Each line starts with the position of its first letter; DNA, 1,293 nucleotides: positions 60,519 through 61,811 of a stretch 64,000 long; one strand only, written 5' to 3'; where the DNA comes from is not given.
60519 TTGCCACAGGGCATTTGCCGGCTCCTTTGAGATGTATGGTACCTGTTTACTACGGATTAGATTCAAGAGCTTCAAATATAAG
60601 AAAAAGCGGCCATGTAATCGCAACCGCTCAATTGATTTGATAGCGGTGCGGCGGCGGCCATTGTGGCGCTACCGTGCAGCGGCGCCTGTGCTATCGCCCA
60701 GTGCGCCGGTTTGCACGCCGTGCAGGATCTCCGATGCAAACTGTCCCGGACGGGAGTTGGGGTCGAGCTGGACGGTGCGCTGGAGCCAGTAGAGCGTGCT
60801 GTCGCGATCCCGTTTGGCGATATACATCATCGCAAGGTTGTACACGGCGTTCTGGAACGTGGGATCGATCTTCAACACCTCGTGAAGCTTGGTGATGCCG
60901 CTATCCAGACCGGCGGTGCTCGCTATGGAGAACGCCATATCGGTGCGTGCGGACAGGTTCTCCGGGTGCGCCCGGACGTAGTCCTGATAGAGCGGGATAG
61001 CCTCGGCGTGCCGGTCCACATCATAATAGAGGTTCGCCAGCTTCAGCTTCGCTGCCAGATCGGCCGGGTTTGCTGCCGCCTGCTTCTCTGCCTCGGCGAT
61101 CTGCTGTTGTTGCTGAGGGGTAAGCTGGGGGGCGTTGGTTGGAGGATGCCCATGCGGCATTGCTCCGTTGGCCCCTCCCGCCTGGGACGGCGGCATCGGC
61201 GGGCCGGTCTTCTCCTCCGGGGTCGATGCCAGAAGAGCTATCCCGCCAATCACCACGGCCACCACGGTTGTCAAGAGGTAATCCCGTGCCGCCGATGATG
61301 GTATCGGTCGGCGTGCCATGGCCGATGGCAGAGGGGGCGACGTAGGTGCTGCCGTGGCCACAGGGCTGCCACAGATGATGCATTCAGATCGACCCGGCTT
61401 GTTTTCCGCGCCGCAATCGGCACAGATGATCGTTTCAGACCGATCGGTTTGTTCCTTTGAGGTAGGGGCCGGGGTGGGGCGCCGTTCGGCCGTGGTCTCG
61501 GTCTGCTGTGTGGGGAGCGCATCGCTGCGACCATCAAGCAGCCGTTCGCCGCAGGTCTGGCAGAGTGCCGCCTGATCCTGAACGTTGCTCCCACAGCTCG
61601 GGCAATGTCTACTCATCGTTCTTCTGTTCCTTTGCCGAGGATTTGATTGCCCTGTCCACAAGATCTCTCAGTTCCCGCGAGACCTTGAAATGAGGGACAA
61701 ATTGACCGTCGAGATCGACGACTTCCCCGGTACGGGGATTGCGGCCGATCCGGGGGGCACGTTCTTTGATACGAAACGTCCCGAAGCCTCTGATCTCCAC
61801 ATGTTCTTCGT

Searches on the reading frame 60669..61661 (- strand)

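Call 10: search_protein_families(library=pfam, proteins=[window:60669-61661:-], max_evalue=0.01)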
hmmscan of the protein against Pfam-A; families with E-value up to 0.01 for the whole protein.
window:60669-61661:- (330 aa): 16 families
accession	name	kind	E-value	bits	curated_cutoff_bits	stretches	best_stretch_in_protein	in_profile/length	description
PF13240.11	Zn_Ribbon_1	-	2.7e-07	30.6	25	1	80-101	2-23/23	zinc-ribbon domain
PF14561.12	TPR_20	-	3.3e-07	31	25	1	183-230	3-50/90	Tetratricopeptide repeat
PF14559.12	TPR_19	-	4.5e-07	30.5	25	0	192-235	15-58/68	Tetratricopeptide repeat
PF12773.13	DZR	-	1.7e-06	28.5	27.3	1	20-98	1-45/45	Double zinc ribbon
PF13248.11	Zn_ribbon_3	-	1.3e-05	24.9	27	1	20-41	5-26/26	zinc-ribbon domain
PF18912.6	DZR_2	-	2.6e-05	24.4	27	1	18-41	8-31/56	Double zinc ribbon domain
PF24463.1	DUF7577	-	5.4e-05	23.1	28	0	18-41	3-26/27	Domain of unknown function (DUF7577)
PF13432.12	TPR_16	-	0.0001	23.1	32.7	0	195-234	24-63/65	Tetratricopeptide repeat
PF13428.12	TPR_14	-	0.00015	22.6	23.5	1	203-243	2-42/44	Tetratricopeptide repeat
PF00515.34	TPR_1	-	0.0002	21.5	27.8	0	207-226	6-25/34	Tetratricopeptide repeat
PF24575.1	TPR_Slam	-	0.0016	19.3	35.2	0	206-245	51-90/104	Surface lipoprotein assembly modifier, N-terminal TPR repeats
PF13174.12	TPR_6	-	0.0022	19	26.3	0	204-234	2-32/33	Tetratricopeptide repeat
PF07719.23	TPR_2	-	0.0024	18.3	27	0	207-235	6-34/34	Tetratricopeptide repeat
PF13431.12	TPR_17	-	0.0043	17.7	24.4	0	262-283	5-26/34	Tetratricopeptide repeat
PF07191.17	Zn_ribbon_6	-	0.0047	17.3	25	0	13-41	12-39/67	Double zinc ribbon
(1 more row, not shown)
